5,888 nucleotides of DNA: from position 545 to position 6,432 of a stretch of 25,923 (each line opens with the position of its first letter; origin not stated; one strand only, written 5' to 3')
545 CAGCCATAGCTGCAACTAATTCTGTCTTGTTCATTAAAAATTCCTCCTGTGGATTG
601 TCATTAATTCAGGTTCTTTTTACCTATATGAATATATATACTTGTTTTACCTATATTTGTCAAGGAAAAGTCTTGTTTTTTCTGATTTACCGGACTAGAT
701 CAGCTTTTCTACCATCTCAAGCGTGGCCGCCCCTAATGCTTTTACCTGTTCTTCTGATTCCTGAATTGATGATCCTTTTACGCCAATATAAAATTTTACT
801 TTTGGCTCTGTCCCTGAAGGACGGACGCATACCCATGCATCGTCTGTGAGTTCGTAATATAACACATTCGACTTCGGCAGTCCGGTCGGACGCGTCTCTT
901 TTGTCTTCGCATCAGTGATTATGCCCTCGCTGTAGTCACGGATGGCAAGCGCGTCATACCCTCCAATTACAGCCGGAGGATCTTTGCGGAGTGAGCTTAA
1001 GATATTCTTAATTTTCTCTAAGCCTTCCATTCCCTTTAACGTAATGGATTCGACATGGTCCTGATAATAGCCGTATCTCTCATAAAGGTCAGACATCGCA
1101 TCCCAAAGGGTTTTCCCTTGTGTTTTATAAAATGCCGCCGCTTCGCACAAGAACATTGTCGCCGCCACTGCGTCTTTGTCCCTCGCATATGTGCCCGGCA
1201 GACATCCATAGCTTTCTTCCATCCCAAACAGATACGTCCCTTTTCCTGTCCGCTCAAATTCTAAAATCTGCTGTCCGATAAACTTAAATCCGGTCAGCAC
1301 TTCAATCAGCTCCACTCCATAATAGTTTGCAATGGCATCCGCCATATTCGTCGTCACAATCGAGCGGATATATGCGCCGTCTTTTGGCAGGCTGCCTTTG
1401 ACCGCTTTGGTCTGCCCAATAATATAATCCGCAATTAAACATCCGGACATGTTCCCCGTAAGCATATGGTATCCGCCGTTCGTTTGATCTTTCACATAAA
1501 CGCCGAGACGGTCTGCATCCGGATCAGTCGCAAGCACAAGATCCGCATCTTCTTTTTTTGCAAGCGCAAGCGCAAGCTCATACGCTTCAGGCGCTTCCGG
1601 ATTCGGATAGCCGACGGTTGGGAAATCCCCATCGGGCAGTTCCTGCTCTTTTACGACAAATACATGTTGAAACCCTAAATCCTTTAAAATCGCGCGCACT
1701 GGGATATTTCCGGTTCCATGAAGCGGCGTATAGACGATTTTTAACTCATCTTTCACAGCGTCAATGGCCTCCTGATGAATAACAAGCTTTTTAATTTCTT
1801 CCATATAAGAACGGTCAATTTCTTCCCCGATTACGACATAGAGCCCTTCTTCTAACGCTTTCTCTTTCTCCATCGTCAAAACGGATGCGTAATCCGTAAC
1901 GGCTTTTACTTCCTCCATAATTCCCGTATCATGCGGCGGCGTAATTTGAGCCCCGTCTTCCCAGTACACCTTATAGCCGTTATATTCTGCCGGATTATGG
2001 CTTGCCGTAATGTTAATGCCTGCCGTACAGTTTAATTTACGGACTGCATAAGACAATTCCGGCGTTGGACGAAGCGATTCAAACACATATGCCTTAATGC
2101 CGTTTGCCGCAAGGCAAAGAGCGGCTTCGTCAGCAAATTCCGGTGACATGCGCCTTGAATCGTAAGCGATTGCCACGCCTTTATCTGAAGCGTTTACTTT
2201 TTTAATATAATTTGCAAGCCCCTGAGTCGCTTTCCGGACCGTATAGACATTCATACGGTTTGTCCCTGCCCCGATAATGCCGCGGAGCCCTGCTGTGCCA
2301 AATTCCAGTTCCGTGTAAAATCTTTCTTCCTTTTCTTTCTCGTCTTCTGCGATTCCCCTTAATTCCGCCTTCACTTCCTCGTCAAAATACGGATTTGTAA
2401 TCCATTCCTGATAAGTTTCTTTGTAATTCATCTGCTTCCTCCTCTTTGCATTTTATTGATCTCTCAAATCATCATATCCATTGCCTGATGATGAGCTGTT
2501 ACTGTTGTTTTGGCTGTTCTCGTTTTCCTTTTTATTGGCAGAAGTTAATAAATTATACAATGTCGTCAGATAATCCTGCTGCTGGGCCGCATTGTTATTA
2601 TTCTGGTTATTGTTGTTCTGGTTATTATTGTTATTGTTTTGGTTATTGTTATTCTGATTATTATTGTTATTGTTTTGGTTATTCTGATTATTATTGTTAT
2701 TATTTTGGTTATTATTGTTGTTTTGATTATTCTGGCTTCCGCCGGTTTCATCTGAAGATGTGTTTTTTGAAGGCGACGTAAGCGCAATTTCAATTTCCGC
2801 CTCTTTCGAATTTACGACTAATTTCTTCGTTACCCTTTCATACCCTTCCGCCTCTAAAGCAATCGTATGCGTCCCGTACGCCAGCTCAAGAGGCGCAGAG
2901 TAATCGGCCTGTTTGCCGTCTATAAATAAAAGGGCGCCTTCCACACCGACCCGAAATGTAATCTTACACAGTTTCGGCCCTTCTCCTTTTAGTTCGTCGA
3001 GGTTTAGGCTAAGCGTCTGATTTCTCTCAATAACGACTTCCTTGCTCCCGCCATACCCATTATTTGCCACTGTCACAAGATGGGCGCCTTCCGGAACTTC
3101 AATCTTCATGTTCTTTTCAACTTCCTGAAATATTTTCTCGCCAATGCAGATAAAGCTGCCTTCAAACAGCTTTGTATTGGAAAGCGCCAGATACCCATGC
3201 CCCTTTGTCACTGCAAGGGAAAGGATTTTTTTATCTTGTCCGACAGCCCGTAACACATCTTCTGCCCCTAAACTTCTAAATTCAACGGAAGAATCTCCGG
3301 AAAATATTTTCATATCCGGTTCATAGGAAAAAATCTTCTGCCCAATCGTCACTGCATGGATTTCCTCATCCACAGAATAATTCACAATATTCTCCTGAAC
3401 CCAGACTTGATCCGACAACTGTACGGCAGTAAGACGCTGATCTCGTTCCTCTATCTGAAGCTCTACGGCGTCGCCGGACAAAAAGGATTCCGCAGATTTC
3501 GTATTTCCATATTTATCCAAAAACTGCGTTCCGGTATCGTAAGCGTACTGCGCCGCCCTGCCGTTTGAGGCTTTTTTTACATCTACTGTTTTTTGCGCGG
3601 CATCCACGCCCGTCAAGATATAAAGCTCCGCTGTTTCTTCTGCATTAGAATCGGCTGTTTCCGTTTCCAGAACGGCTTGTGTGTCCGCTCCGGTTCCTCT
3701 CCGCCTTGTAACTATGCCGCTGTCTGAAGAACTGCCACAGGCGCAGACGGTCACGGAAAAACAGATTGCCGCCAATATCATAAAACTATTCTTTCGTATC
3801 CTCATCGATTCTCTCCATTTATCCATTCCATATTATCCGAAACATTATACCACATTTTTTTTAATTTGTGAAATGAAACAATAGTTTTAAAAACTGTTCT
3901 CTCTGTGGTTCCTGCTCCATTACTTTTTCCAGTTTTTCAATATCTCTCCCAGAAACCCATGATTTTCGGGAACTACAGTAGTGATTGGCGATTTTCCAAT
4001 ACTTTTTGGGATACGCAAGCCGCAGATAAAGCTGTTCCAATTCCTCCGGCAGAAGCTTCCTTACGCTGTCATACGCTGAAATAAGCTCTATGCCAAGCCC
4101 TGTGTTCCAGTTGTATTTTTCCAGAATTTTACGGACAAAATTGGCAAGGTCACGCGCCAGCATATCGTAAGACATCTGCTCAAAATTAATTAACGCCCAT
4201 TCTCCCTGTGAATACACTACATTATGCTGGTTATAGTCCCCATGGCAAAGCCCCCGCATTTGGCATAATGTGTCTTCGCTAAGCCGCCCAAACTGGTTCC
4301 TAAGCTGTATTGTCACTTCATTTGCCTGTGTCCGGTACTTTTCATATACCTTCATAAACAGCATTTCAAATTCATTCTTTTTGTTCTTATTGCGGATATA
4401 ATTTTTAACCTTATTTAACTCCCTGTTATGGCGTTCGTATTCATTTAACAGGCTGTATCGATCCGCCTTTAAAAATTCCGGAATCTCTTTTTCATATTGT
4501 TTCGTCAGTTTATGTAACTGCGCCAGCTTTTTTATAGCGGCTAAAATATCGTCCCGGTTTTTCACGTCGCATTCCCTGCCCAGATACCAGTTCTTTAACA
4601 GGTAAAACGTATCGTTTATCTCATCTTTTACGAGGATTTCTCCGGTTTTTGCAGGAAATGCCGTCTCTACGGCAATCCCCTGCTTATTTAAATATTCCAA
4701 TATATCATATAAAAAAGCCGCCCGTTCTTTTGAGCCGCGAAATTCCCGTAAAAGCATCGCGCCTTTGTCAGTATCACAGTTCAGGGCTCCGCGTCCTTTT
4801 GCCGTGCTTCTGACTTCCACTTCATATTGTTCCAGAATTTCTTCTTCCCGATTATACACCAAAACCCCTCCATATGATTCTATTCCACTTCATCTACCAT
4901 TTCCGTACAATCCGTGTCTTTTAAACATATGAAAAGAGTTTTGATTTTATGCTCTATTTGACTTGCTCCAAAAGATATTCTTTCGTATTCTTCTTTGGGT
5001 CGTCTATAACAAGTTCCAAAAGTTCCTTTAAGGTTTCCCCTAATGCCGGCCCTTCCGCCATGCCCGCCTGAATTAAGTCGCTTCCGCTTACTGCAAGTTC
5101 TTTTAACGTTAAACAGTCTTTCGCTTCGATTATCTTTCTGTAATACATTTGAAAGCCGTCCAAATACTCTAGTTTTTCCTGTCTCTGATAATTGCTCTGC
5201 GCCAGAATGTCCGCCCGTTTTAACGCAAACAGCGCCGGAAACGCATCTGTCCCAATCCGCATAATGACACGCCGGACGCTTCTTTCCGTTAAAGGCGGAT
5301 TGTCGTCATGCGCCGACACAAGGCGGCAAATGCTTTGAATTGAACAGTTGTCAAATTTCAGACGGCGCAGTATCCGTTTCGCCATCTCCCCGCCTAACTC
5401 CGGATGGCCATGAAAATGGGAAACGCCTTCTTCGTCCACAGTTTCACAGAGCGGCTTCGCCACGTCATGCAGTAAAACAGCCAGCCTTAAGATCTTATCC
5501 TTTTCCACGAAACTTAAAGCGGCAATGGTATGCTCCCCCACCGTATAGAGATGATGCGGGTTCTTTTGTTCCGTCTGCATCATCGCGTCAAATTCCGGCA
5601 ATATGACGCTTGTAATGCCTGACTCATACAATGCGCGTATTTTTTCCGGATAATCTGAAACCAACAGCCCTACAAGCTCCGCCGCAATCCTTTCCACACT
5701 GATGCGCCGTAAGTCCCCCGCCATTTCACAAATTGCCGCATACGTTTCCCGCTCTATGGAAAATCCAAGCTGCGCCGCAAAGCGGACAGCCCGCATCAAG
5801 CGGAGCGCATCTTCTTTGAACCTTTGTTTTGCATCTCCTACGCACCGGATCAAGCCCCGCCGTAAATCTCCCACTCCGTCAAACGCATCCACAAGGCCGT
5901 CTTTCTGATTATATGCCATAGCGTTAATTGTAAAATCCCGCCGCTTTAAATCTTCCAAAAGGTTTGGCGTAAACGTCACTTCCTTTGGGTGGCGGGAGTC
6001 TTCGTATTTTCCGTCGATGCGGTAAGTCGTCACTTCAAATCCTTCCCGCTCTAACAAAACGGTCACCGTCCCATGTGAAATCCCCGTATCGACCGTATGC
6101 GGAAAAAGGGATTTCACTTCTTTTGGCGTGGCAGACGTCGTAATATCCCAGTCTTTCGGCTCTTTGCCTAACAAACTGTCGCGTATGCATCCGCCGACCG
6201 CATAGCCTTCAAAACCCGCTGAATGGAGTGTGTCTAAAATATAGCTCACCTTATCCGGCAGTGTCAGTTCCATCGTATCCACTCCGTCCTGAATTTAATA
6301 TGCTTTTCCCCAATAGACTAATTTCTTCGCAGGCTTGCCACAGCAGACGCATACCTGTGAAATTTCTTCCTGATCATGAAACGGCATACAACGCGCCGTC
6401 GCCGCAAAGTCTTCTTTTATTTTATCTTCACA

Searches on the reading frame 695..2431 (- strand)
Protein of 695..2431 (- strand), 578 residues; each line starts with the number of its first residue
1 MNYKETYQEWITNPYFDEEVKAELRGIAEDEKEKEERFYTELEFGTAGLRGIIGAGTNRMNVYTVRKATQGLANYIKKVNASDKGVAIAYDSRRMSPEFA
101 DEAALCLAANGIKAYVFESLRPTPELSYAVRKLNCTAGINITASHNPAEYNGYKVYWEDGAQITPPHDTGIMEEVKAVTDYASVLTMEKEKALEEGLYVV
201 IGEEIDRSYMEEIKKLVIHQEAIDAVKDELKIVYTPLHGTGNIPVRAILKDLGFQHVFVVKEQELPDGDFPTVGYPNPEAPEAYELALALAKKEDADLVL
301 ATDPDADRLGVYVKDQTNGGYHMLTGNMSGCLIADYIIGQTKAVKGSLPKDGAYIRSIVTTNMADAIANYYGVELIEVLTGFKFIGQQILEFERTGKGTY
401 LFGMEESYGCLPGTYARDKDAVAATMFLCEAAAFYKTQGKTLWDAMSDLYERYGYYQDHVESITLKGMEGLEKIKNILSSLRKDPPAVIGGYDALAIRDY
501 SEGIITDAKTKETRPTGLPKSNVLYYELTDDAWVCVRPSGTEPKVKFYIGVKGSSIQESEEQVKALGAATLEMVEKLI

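Call 6: search_protein_families(library=pfam, proteins=[window:695-2431:-], max_evalue=0.001)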
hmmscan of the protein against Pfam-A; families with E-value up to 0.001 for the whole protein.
window:695-2431:- (578 aa): 4 families
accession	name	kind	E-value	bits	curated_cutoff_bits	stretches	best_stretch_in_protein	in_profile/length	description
PF02878.22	PGM_PMM_I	-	9.9e-45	152.1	22.5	1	43-180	3-136/138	Phosphoglucomutase/phosphomannomutase, alpha/beta/alpha domain I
PF02879.22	PGM_PMM_II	-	2e-26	93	29.3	1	208-312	2-99/103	Phosphoglucomutase/phosphomannomutase, alpha/beta/alpha domain II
PF02880.22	PGM_PMM_III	-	2.8e-17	63.3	20.7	1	326-453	2-115/115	Phosphoglucomutase/phosphomannomutase, alpha/beta/alpha domain III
PF00408.26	PGM_PMM_IV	-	8.2e-06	26.2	23.1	1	527-554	28-54/68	Phosphoglucomutase/phosphomannomutase, C-terminal domain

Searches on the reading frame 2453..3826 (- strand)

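Call 6: search_protein_families(library=pfam, proteins=[window:2453-3826:-], max_evalue=0.001)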
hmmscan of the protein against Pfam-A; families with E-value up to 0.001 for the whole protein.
window:2453-3826:- (457 aa): 1 family
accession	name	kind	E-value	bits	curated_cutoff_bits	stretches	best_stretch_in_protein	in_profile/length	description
PF08308.17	PEGA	-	1.1e-08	35.3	20.8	1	296-347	11-63/71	PEGA domain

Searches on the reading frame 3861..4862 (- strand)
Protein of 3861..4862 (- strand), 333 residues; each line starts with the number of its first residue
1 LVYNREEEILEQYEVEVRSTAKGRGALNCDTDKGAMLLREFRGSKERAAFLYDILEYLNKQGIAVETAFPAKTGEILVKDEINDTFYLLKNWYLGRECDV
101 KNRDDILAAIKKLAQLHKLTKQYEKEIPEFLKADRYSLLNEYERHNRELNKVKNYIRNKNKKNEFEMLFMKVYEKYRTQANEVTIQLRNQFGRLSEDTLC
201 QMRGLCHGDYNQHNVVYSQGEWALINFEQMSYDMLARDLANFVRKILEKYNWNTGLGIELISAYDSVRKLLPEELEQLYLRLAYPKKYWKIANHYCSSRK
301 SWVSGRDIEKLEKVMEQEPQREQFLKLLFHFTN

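Call 6: search_protein_families(library=pfam, proteins=[window:3861-4862:-], max_evalue=0.001)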
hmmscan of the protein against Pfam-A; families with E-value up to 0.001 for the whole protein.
window:3861-4862:- (333 aa): 4 families
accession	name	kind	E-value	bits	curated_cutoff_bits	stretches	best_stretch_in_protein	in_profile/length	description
PF01636.29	APH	-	2.6e-10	40.9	23.2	1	31-263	18-224/239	Phosphotransferase enzyme family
PF02958.26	EcKL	-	3.3e-10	40.2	22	1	100-243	111-261/294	Ecdysteroid kinase-like family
PF01633.27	Choline_kinase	-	3.7e-07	30.2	29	1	106-255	88-216/300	Choline/ethanolamine kinase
PF19974.5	TCAD9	-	0.00047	19.9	40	1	198-241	292-336/429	Ternary complex associated domain 9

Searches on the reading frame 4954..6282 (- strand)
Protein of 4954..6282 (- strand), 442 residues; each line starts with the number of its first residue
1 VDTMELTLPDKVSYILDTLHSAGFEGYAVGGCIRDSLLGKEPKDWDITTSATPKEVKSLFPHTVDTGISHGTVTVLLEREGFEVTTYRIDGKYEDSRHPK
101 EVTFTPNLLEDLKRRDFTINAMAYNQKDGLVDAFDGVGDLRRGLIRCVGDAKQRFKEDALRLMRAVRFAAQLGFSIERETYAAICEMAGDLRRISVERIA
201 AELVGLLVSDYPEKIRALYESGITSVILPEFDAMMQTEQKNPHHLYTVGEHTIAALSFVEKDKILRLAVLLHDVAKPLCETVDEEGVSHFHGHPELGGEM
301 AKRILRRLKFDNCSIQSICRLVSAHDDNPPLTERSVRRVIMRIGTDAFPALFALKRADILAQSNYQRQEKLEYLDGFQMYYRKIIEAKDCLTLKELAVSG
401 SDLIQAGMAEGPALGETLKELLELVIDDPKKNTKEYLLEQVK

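Call 6: search_protein_families(library=pfam, proteins=[window:4954-6282:-], max_evalue=0.001)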
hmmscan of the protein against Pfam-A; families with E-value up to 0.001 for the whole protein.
window:4954-6282:- (442 aa): 4 families
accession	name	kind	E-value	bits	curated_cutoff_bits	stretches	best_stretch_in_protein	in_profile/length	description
PF01743.26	PolyA_pol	-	5.2e-39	133.9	23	1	27-146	2-126/126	Poly A polymerase head domain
PF12627.12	PolyA_pol_RNAbd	-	7.3e-17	61.3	22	1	173-234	1-63/64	Probable RNA and SrmB- binding site of polymerase A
PF13735.12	tRNA_NucTran2_2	-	2.9e-12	47.2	27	1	299-440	22-148/149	tRNA nucleotidyltransferase domain 2 putative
PF01966.28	HD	-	2.2e-08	34.8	22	1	260-332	22-92/116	HD domain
